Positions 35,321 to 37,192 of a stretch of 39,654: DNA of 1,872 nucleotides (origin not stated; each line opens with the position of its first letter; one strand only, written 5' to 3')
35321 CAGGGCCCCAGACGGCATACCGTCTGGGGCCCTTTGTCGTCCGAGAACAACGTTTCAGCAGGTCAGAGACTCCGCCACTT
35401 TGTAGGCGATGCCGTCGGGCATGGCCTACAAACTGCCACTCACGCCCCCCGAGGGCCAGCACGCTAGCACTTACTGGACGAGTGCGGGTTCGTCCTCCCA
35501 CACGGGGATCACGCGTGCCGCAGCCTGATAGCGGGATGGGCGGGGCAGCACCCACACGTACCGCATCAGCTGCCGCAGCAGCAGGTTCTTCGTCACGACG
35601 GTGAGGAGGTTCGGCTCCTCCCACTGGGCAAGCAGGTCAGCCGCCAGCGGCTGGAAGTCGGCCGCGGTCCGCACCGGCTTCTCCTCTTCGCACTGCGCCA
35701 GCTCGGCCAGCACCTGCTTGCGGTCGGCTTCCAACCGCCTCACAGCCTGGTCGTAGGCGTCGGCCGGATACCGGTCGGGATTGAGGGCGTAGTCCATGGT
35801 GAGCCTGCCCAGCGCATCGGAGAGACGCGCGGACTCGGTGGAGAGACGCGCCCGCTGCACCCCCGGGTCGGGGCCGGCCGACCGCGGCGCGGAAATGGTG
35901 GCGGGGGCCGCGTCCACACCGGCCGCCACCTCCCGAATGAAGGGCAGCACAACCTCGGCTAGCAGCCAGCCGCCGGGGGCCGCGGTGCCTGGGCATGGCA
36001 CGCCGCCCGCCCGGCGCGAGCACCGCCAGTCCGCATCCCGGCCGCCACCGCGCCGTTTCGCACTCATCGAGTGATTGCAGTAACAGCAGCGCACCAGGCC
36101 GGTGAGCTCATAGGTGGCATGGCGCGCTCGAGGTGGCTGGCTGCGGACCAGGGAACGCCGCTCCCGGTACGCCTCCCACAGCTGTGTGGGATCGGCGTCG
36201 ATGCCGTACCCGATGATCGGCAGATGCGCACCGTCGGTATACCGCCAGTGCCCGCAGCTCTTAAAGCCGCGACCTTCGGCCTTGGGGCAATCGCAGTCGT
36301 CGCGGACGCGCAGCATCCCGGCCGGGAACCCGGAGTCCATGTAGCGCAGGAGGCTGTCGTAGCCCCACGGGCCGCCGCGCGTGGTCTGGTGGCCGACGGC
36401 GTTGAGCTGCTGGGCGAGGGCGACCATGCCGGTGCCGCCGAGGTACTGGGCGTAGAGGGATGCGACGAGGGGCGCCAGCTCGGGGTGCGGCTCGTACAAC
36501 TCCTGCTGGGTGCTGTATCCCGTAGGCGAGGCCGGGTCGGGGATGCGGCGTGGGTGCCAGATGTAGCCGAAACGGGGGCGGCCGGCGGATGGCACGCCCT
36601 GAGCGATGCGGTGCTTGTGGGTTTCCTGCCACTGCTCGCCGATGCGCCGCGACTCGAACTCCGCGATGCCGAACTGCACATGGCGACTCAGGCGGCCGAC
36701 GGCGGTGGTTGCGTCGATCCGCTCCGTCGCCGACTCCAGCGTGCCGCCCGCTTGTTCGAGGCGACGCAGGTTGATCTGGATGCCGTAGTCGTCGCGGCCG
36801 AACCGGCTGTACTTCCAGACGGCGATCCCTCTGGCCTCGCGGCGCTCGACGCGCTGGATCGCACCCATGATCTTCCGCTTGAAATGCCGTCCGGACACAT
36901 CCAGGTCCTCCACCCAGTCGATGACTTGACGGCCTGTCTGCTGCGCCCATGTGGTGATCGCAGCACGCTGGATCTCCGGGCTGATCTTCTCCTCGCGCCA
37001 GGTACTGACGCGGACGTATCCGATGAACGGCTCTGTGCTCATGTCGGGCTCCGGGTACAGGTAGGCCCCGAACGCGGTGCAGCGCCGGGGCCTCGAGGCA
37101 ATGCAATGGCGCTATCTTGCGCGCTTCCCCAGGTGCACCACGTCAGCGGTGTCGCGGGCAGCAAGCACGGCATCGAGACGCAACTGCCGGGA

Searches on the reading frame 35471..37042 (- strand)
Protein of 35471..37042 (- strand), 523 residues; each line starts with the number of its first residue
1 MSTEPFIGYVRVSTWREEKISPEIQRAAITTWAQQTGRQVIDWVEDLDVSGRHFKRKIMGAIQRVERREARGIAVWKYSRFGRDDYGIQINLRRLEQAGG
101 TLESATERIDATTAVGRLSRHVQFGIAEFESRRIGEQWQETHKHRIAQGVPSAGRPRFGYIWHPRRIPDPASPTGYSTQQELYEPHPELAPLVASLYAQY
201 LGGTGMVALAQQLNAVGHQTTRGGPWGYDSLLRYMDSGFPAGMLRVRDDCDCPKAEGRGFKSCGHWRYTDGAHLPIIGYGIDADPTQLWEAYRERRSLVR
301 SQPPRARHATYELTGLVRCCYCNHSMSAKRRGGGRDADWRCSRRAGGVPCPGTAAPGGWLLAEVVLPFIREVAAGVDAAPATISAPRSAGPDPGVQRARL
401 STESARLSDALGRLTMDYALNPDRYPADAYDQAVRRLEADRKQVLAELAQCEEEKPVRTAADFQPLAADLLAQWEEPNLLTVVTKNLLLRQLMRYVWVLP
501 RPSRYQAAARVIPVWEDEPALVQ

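Call 30: search_protein_families(library=phrogs, proteins=[window:35471-37042:-], max_evalue=0.001)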
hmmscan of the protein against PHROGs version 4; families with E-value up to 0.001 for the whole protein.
window:35471-37042:- (523 aa): 2 families
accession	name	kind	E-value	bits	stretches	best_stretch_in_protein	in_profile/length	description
phrog_95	-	integration and excision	2.5e-73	248.7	1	7-501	91-558/651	integrase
phrog_125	-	DNA, RNA and nucleotide metabolism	4.9e-17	63.3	1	6-213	22-189/254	DNA invertase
